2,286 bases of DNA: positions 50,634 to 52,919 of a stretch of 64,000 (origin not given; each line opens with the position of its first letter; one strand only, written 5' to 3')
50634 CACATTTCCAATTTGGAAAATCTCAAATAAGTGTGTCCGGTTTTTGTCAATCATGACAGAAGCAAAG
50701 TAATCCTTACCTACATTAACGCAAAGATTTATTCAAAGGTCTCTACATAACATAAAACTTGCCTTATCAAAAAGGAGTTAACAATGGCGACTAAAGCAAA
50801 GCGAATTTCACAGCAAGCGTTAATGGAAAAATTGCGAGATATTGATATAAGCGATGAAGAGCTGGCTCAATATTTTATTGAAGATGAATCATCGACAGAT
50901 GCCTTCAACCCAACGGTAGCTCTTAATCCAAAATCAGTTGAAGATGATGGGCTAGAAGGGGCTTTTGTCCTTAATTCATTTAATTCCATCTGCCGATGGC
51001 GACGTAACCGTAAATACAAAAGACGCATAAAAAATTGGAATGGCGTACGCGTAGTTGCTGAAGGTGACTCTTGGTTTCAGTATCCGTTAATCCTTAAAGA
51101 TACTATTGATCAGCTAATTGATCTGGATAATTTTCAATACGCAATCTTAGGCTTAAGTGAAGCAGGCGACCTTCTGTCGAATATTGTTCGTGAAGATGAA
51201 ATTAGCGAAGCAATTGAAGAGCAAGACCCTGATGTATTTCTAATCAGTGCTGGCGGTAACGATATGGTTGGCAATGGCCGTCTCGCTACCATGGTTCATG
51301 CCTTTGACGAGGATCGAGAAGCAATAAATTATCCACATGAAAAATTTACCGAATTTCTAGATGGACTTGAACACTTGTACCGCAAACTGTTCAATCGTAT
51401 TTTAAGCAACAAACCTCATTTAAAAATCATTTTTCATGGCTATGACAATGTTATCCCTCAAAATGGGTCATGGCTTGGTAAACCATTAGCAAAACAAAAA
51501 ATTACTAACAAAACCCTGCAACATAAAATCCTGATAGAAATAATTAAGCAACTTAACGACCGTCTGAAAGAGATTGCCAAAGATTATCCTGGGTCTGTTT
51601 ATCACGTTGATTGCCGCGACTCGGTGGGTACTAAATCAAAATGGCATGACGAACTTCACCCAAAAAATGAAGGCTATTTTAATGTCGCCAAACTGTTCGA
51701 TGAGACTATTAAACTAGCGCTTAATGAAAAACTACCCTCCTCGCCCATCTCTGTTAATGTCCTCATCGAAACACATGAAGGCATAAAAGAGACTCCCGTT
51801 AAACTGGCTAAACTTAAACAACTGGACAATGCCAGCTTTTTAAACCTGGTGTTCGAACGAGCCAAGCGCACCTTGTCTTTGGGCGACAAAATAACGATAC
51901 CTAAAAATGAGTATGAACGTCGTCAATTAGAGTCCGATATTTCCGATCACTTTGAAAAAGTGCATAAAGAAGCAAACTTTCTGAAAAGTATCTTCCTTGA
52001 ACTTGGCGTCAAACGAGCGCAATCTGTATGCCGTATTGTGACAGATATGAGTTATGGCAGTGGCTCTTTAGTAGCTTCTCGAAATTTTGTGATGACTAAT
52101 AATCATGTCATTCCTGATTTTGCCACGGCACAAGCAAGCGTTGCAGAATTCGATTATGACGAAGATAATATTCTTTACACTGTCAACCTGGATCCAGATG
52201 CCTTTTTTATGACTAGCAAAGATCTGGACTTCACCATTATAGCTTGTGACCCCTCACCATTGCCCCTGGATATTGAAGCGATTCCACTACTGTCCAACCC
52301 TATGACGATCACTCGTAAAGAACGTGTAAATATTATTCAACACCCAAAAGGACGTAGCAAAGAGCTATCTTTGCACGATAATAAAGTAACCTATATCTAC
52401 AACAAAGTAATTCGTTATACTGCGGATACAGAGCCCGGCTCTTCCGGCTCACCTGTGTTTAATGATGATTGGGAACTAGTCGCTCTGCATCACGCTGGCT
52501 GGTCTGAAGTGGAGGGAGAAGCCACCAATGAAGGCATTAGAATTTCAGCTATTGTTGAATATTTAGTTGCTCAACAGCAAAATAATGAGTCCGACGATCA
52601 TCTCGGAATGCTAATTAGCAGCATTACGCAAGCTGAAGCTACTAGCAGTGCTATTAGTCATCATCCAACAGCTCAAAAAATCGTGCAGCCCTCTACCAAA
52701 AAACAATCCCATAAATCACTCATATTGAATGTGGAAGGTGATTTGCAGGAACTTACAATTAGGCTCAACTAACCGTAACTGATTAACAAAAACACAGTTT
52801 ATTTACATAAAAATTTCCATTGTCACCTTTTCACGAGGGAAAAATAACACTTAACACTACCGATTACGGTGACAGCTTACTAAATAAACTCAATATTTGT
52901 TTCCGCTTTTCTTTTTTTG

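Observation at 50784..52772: Cytoplasmic SGNH-hydrolase / trypsin-like protease fusion as the only intact gene of a low-GC islet: candidate undescribed single-gene conflict (defence or toxin) module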

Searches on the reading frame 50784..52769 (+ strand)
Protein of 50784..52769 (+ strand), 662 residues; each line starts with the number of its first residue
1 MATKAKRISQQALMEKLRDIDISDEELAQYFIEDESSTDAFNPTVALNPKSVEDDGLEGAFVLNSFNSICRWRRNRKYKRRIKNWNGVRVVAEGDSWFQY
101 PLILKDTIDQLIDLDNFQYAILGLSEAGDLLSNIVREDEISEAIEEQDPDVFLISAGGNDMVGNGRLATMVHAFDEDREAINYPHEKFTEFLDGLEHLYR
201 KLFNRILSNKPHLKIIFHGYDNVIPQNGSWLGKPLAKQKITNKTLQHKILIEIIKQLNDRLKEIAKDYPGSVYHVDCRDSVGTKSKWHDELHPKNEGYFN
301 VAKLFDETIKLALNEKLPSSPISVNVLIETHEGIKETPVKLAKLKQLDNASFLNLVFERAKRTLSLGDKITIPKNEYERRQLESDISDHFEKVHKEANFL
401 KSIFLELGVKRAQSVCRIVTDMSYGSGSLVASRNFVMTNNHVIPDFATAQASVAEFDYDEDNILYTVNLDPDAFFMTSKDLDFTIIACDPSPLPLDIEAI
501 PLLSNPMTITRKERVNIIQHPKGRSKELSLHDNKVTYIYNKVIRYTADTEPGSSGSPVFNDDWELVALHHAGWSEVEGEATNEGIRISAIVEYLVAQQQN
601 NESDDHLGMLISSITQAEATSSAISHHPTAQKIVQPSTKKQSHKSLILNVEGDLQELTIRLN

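Call 3: search_protein_families(library=pfam, proteins=[window:50784-52769:+], max_evalue=1)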
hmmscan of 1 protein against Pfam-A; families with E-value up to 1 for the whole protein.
window:50784-52769:+ (662 aa): 9 families
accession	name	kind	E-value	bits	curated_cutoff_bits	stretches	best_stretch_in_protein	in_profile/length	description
PF13365.12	Trypsin_2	-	9.8e-21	75.4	27.6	1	425-568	1-144/144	Trypsin-like peptidase domain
PF13472.12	Lipase_GDSL_2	-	7.9e-09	36.7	32.9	1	134-298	49-176/178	GDSL-like Lipase/Acylhydrolase family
PF00657.28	Lipase_GDSL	-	1.7e-05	25.5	23.6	1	98-304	20-207/208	GDSL-like Lipase/Acylhydrolase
PF00089.32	Trypsin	-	0.00047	20.5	20.6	1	423-579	19-205/220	Trypsin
PF00949.27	Peptidase_S7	-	0.0022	18.3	20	1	516-573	60-117/131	Peptidase S7, Flavivirus NS3 serine protease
PF10459.15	Peptidase_S46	-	0.0022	17.2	22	1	546-569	627-650/698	Peptidase S46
PF02122.21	Peptidase_S39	-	0.012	15.7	21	1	524-580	119-174/203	Peptidase S39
PF01732.22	Mycop_pep_DUF31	-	0.019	15.1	27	1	538-571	314-346/346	Mycoplasma peptidase (DUF31)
PF05579.19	Peptidase_S32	-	0.062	12.9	24.7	0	548-572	204-228/297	Equine arteritis virus serine endopeptidase S32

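Call 4: search_protein_families(library=padloc, proteins=[window:50784-52769:+], max_evalue=1)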
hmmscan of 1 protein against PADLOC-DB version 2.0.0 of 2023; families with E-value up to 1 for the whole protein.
window:50784-52769:+ (662 aa): 3 families
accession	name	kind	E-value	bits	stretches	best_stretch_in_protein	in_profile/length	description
PDLC02960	RT-Protease_XI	-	5.2e-09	33.6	1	409-594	334-504/506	single gene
PDLC02959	RT-Protease_XI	-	8.8e-09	32.8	1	411-594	336-508/510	single gene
PDLC05022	PDC-S45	-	0.016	12.1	1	551-559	200-208/293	-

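Call 5: search_protein_families(library=ncbifam, proteins=[window:50784-52769:+], max_evalue=1)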
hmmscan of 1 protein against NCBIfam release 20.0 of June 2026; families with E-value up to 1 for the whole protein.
window:50784-52769:+ (662 aa): 5 families
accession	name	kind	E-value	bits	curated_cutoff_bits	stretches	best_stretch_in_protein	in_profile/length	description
NF041521.1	HhoA_HhoB_HtrA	equivalog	0.0004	19.8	450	1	413-617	47-244/335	HhoA/HhoB/HtrA family serine endopeptidase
TIGR02037.1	degP_htrA_DO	subfamily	0.00091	18.3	416.2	1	402-446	48-83/434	Do family serine endopeptidase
NF047968.1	SerProtHtrA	equivalog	0.0043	16.5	470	1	420-454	84-118/357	serine protease HtrA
NF050055.1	SerProtHtrAMycob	equivalog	0.0052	15.7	800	1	420-451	224-255/502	serine protease HtrA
NF045841.1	Ig_SerProt_MIP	equivalog_domain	0.088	12.4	125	1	537-576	299-336/401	MIP family Ig-specific serine endopeptidase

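Call 6: search_protein_families(library=phrogs, proteins=[window:50784-52769:+], max_evalue=1)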
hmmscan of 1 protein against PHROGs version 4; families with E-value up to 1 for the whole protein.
window:50784-52769:+ (662 aa): 3 families
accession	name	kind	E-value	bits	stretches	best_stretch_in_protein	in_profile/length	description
phrog_13651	-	unknown function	6.9e-09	36.5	1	512-597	191-277/280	-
phrog_11383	-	unknown function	4.1e-05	24.2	1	420-455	182-217/462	-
phrog_9683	-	other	0.2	12.1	1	540-592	158-213/233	protease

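Call 7: find_homologous_proteins(query=window:50784-52769:+)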
Query window:50784-52769:+ (662 aa): 192 proteins with E <= 0.001 among 8000 candidates; the best 120 are listed.
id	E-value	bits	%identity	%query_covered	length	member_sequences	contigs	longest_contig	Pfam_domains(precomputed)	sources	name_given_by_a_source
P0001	0.0e+0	1494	100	100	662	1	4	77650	PF13365.13,PF13472.13,PF00657.29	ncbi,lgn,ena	-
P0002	0.0e+0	1365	91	100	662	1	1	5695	PF13365.13,PF13472.13,PF00657.29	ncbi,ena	-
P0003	0.0e+0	1282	85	100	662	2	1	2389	PF13365.13,PF13472.13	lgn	-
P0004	0.0e+0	1248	83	100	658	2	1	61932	PF13365.13,PF13472.13,PF00657.29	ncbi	-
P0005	0.0e+0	1230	82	100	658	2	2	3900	PF13365.13,PF13472.13,PF00657.29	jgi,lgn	-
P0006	0.0e+0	1160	77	100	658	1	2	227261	PF13365.13,PF13472.13,PF00657.29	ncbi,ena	-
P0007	0.0e+0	1119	76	100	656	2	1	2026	PF13365.13,PF13472.13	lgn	-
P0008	0.0e+0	1096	73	100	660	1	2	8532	PF13365.13,PF13472.13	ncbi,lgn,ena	-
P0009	0.0e+0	1085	72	100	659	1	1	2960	PF13365.13,PF13472.13,PF00657.29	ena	-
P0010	0.0e+0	1065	71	100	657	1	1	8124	PF13365.13,PF13472.13,PF00657.29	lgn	-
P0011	0.0e+0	1063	71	100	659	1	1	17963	PF13365.13,PF13472.13,PF00657.29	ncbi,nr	ncbi:MAG: trypsin-like peptidase domain-containing protein [Gammaproteobacteria bacterium]|nr:trypsi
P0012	0.0e+0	1055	70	100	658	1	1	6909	PF13365.13,PF13472.13,PF00657.29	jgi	-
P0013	0.0e+0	1048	71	100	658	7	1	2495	PF13365.13,PF13472.13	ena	-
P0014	0.0e+0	1022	69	100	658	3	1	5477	PF13365.13,PF13472.13,PF00657.29,PF00089.33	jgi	jgi:S1-C subfamily serine protease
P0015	1.7e-283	960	64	100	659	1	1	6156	PF13365.13,PF13472.13,PF00657.29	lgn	-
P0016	1.7e-278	944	65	100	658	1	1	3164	PF13365.13,PF13472.13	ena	-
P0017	1.6e-276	937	63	99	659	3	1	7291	PF13365.13,PF13472.13,PF00657.29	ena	-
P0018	3.3e-276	936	63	100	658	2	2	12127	PF13365.13,PF13472.13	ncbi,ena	-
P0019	3.2e-275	933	63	99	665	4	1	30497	PF13365.13,PF13472.13,PF00657.29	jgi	-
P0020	8.8e-275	931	63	100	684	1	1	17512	PF13365.13,PF13472.13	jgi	-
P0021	2.2e-274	930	71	88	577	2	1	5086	PF13365.13,PF13472.13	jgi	jgi:V8-like Glu-specific endopeptidase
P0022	6.9e-274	928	62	100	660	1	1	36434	PF13365.13,PF13472.13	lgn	-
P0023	7.3e-273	925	63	99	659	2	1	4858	PF13365.13,PF13472.13,PF00657.29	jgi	jgi:lysophospholipase L1-like esterase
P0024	9.6e-273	925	63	99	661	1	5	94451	PF13365.13,PF13472.13,PF00657.29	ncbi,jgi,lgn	ncbi:MAG: lysophospholipase L1-like esterase [Arenicella sp.]|jgi:lysophospholipase L1-like esterase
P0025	2.2e-272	923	62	99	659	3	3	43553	PF13365.13,PF13472.13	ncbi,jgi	ncbi:MAG: hypothetical protein ACI9LY_000306 [Arenicella sp.]|jgi:hypothetical protein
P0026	4.5e-271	919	62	99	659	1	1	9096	PF13365.13,PF13472.13,PF00657.29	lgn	-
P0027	5.8e-271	919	62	99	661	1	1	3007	PF13365.13,PF13472.13,PF00657.29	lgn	-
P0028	1.4e-270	917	62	99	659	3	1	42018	PF13365.13,PF13472.13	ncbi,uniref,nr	ncbi:trypsin-like peptidase domain-containing protein [Rhodohalobacter sulfatireducens]|uniref:Serin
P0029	2.0e-269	914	62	100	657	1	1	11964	PF13365.13,PF13472.13,PF00657.29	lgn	-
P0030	3.2e-269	913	61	100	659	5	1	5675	PF13365.13,PF13472.13,PF00657.29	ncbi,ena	-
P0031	6.0e-269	912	61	99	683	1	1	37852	PF13365.13,PF13472.13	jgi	-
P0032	9.6e-268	908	60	100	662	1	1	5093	PF13365.13,PF00657.29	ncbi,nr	ncbi:MAG: hypothetical protein GY705_01825 [Bacteroidetes bacterium]|nr:hypothetical protein [Bacter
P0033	9.6e-268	908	60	100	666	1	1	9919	PF13365.13,PF00657.29,PF00089.33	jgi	-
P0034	2.1e-266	904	61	99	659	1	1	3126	PF13365.13,PF13472.13,PF00657.29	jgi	jgi:lysophospholipase L1-like esterase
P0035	1.7e-265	901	61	99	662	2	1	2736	PF13365.13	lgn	-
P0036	2.2e-264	897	62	99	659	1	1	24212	PF13365.13,PF00657.29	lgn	-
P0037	3.9e-264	896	60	99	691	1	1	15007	PF13365.13,PF13472.13,PF00089.33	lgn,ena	-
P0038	1.8e-263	894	60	99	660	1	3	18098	PF13365.13,PF13472.13,PF00657.29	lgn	-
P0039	5.1e-263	893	61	99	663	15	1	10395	PF13365.13,PF13472.13,PF00657.29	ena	-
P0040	1.7e-262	891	60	99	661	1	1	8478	PF13365.13,PF13472.13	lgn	-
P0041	8.9e-262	888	61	99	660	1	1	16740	PF13365.13,PF13472.13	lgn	-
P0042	1.2e-261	888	60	100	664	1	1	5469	PF13365.13,PF13472.13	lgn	-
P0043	1.3e-261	888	61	100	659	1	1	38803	PF13365.13,PF13472.13,PF00657.29,PF00089.33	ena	-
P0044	3.1e-261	887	59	100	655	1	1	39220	PF13365.13,PF13472.13,PF00657.29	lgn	-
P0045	8.6e-260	882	77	76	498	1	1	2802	PF13365.13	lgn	-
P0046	2.8e-255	867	60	100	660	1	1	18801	PF13365.13,PF13472.13,PF00657.29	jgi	-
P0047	8.9e-252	855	58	99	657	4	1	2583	PF13365.13,PF13472.13,PF00657.29,PF00089.33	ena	-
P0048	2.6e-250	851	58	100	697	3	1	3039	PF13365.13,PF13472.13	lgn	-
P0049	2.4e-249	847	57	99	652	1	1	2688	PF13365.13,PF13472.13,PF00657.29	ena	-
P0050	6.5e-249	846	57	99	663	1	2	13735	PF13365.13,PF13472.13,PF00657.29,PF00089.33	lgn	-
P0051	1.7e-248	845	57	100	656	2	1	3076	PF13365.13,PF13472.13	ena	-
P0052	3.7e-248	843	58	99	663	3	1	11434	PF13365.13,PF13472.13,PF00657.29,PF00089.33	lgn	-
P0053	8.1e-248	842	57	100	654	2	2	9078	PF13365.13,PF13472.13,PF00657.29,PF00089.33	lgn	-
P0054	1.2e-247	842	58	99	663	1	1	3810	PF13365.13,PF13472.13,PF00657.29,PF00089.33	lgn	-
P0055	2.3e-245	834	56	100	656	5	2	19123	PF13365.13,PF13472.13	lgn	-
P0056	9.7e-242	822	57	99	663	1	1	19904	PF13365.13,PF13472.13,PF00089.33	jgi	jgi:V8-like Glu-specific endopeptidase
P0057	1.8e-239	815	57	99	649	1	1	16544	PF13365.13,PF13472.13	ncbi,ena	-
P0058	4.0e-239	814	55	99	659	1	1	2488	PF13365.13,PF13472.13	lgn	-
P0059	2.0e-237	808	55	100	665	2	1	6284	PF13365.13,PF13472.13,PF00657.29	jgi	jgi:S1-C subfamily serine protease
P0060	1.2e-235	802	56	100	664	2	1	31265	PF13365.13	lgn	-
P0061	2.4e-234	798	55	99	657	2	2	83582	PF13365.13,PF13472.13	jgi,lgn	-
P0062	3.6e-232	791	55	100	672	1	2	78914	PF13365.13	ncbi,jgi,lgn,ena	-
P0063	1.0e-231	789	58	93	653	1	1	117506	PF13365.13,PF13472.13,PF00657.29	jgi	jgi:lysophospholipase L1-like esterase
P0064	2.0e-230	785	55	99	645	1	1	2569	PF13365.13,PF13472.13,PF00089.33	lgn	-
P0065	1.3e-228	779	53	100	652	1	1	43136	PF13365.13,PF13472.13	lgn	-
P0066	7.4e-228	776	58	89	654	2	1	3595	PF13365.13,PF13472.13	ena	-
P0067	2.6e-223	761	56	90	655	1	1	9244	PF13365.13,PF13472.13,PF00089.33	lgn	-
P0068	3.5e-223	761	56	90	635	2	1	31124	PF13365.13,PF13472.13,PF00089.33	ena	-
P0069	3.8e-223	761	56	90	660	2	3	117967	PF13365.13,PF13472.13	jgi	-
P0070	2.5e-220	752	52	98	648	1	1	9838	PF13365.13,PF13472.13,PF00089.33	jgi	jgi:hypothetical protein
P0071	5.2e-220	750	56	91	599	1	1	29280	PF13365.13,PF13472.13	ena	-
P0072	1.8e-216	739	54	95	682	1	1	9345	PF13365.13,PF13472.13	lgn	-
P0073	8.7e-216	736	53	99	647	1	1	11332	PF13365.13,PF00657.29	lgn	-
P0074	2.4e-213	728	51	100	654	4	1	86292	PF13365.13,PF13472.13,PF00089.33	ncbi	-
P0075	2.3e-212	725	51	99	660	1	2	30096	PF13365.13,PF13472.13,PF00657.29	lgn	-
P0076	1.0e-208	713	51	99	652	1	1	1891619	PF13365.13,PF00089.33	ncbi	-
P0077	1.1e-207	710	54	91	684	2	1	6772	PF13365.13,PF13472.13,PF00089.33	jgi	-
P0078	2.3e-205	702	49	99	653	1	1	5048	PF13365.13,PF13472.13,PF00089.33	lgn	-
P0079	1.5e-196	673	52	92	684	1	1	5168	PF13365.13,PF13472.13,PF00657.29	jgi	-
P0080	2.4e-182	626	49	89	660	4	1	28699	PF13365.13,PF13472.13,PF00089.33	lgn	-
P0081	3.0e-179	616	50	90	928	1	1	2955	PF13365.13,PF03372.30,PF19580.6,PF13472.13,PF00657.29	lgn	-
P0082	4.0e-171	589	48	90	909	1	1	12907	PF13365.13,PF03372.30,PF13472.13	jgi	jgi:endonuclease/exonuclease/phosphatase family metal-dependent hydrolase/S1-C subfamily serine prot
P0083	1.8e-169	583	49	90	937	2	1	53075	PF13365.13,PF03372.30,PF13472.13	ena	-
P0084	1.1e-167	578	46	93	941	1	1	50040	PF13365.13,PF03372.30,PF13472.13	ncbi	-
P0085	9.9e-167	574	46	90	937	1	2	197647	PF13365.13,PF03372.30,PF13472.13,PF00657.29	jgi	-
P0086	4.3e-166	572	47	90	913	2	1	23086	PF13365.13,PF03372.30,PF13472.13,PF00657.29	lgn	-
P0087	1.9e-165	570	46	90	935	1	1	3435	PF13365.13,PF03372.30,PF13472.13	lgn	-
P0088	3.5e-163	563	45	94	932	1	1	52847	PF13365.13,PF03372.30,PF13472.13,PF00089.33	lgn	-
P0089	2.1e-162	560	45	92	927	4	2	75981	PF13365.13,PF03372.30,PF19580.6,PF13472.13,PF00657.29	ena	-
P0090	3.7e-162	559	45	92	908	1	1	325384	PF13365.13,PF03372.30,PF13472.13,PF00657.29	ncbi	ncbi:MAG TPA: trypsin-like peptidase domain-containing protein [Roseovarius sp.]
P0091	8.0e-161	555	46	92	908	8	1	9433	PF13365.13,PF03372.30,PF13472.13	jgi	jgi:endonuclease/exonuclease/phosphatase family metal-dependent hydrolase/V8-like Glu-specific endop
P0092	1.0e-160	555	45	93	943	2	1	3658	PF13365.13,PF03372.30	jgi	jgi:V8-like Glu-specific endopeptidase/endonuclease/exonuclease/phosphatase family metal-dependent h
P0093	3.2e-160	553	45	91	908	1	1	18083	PF13365.13,PF03372.30,PF13472.13,PF00657.29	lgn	-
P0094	1.6e-159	551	46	90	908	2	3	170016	PF13365.13,PF03372.30,PF13472.13,PF00657.29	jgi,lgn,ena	-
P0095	3.2e-159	550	45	91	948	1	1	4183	PF13365.13,PF03372.30,PF13472.13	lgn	-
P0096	9.7e-159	548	46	90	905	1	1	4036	PF13365.13,PF03372.30,PF13472.13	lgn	-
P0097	2.7e-157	543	46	92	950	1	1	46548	PF13365.13,PF03372.30,PF13472.13,PF00657.29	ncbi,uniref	ncbi:trypsin-like peptidase domain-containing protein [Tropicimonas sp.]|uniref:trypsin-like peptida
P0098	3.7e-157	543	46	90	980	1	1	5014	PF13365.13,PF03372.30,PF13472.13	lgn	-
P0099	5.6e-157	542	46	90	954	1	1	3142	PF13365.13,PF03372.30,PF13472.13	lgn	-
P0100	7.2e-157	542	43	92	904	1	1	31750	PF13365.13,PF03372.30,PF13472.13,PF00657.29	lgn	-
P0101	1.1e-154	535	44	90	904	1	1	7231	PF13365.13,PF03372.30,PF13472.13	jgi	jgi:V8-like Glu-specific endopeptidase/lysophospholipase L1-like esterase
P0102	6.3e-153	529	46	89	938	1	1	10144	PF13365.13,PF03372.30,PF19580.6,PF13472.13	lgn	-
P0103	1.9e-149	517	42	97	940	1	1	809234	PF13365.13,PF03372.30,PF19580.6,PF13472.13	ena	-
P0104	1.4e-147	511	45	92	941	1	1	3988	PF13365.13,PF03372.30,PF13472.13,PF00657.29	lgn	-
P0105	1.6e-147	511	42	93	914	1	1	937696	PF13365.13,PF03372.30,PF13472.13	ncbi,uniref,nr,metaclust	ncbi:trypsin-like peptidase domain-containing protein [Thalassomonas actiniarum]|uniref:Serine prote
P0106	1.7e-137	478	41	91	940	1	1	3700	PF13365.13,PF03372.30,PF13472.13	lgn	-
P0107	2.2e-135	471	42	91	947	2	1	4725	PF13365.13,PF03372.30,PF13472.13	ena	-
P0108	2.7e-133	464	42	90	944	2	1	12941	PF13365.13,PF03372.30,PF13472.13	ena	-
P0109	2.6e-114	401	48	46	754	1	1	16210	PF13365.13,PF13472.13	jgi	jgi:V8-like Glu-specific endopeptidase/lysophospholipase L1-like esterase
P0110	9.6e-111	389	37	90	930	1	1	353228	PF13365.13,PF03372.30,PF13472.13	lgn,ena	-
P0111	1.7e-96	342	40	47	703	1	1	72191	PF13365.13,PF13472.13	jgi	jgi:hypothetical protein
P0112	3.8e-96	341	42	46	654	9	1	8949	PF13365.13,PF13472.13,PF00657.29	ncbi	ncbi:MAG: trypsin-like peptidase domain-containing protein [Myxococcota bacterium]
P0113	6.4e-93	331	39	72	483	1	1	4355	PF13472.13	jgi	jgi:hypothetical protein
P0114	3.0e-90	322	39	44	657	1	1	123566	PF13365.13,PF13472.13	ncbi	-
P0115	2.3e-89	319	39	47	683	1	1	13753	PF13365.13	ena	-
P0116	3.1e-89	318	39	45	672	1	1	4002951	PF13365.13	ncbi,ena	-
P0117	3.8e-89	318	38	44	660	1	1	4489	PF13365.13,PF13472.13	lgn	-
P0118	1.2e-88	317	38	46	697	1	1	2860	PF13365.13,PF13472.13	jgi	jgi:V8-like Glu-specific endopeptidase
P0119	3.0e-88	315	36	46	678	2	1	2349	PF13365.13,PF13472.13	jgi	-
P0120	5.8e-87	311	36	46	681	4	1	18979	PF13365.13,PF13472.13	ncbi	ncbi:MAG: trypsin-like peptidase domain-containing protein [Gammaproteobacteria bacterium]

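Call 11: find_encoding_contigs(protein=P0001, flank=10000, max_places=4)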
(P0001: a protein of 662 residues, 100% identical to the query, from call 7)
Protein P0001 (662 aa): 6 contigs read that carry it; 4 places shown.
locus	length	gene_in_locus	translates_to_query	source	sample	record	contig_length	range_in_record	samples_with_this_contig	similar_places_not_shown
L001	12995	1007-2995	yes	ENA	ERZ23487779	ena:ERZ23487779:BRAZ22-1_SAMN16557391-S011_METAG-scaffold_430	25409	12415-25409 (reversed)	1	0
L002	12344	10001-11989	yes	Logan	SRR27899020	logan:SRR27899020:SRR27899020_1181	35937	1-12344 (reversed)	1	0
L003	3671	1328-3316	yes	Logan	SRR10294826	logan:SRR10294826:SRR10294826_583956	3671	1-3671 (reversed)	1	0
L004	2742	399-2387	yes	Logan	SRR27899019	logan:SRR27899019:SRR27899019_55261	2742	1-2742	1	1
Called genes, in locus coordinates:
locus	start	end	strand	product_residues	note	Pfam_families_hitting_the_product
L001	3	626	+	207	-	?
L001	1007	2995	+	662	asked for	PF00657:Lipase_GDSL (faint), PF13472:Lipase_GDSL_2, PF13365:Trypsin_2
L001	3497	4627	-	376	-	PF20311:DUF6607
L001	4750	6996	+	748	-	PF07715:Plug, PF00593:TonB_dep_Rec_b-barrel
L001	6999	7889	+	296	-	PF01497:Peripla_BP_2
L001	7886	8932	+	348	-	PF01032:FecCD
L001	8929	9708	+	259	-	PF00005:ABC_tran, PF13304:AAA_21 (weak)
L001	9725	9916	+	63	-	-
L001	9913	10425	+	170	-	PF06228:ChuX_HutX, PF05171:HemS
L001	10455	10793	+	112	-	PF03992:ABM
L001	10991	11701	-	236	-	PF11967:RecO_N, PF02565:RecO_C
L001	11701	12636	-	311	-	PF03193:RsgA_GTPase (faint), PF02421:FeoB_N, PF00350:Dynamin_N (weak), PF01926:MMR_HSR1, PF04548:AIG1 (weak), PF00009:GTP_EFTU (weak), PF07650:KH_2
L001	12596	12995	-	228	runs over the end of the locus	PF14622:Ribonucleas_3_3, PF22935:RM44_endonuclase (weak), PF00636:Ribonuclease_3, PF00035:dsrm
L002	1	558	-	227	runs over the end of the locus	PF04445:SAM_MT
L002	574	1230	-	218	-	PF13441:Gly-zipper_YMGG, PF05433:Rick_17kDa_Anti (weak), PF13488:Gly-zipper_Omp, PF00691:OmpA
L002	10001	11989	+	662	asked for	PF00657:Lipase_GDSL (faint), PF13472:Lipase_GDSL_2, PF13365:Trypsin_2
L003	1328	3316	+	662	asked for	PF00657:Lipase_GDSL (faint), PF13472:Lipase_GDSL_2, PF13365:Trypsin_2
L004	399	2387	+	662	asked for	PF00657:Lipase_GDSL (faint), PF13472:Lipase_GDSL_2, PF13365:Trypsin_2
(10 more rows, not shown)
